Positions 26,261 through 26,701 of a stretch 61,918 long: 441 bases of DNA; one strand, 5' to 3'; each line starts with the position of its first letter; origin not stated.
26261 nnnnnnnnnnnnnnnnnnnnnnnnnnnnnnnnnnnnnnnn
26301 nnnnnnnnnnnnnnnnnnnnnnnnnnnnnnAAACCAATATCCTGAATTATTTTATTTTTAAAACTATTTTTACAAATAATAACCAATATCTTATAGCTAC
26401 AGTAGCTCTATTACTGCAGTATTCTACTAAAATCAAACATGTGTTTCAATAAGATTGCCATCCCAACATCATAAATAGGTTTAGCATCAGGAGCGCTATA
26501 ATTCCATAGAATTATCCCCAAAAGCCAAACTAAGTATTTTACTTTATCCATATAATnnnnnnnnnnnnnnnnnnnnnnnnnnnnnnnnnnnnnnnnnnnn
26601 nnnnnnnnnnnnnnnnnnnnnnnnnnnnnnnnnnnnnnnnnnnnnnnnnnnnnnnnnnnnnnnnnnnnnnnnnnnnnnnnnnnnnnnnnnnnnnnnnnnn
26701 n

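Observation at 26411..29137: Tight operon of a DUF1543-like protein, anchor-family P3, a PD-(D/E)XK nuclease, a Cas4/AddB-like Fe-S nuclease and a 46-aa ORF: a candidate uncharacterised DNA-targeting module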

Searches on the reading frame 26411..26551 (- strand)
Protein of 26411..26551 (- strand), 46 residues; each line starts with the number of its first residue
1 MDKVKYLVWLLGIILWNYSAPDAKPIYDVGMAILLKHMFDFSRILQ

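Call 3: search_protein_families(library=pfam, proteins=[window:26411-26551:-], max_evalue=0.1)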
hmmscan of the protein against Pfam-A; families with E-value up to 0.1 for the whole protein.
window:26411-26551:- (46 aa): 0 families

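Call 4: search_protein_families(library=padloc, proteins=[window:26411-26551:-], max_evalue=0.1)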
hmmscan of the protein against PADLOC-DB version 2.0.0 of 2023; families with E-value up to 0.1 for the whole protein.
window:26411-26551:- (46 aa): 0 families

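Call 6: search_protein_families(library=ncbifam, proteins=[window:26411-26551:-], max_evalue=0.1)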
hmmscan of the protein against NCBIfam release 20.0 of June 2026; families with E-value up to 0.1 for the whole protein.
window:26411-26551:- (46 aa): 0 families

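Call 7: search_protein_families(library=phrogs, proteins=[window:26411-26551:-], max_evalue=0.01)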
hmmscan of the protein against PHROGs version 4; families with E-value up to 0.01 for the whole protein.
window:26411-26551:- (46 aa): 0 families
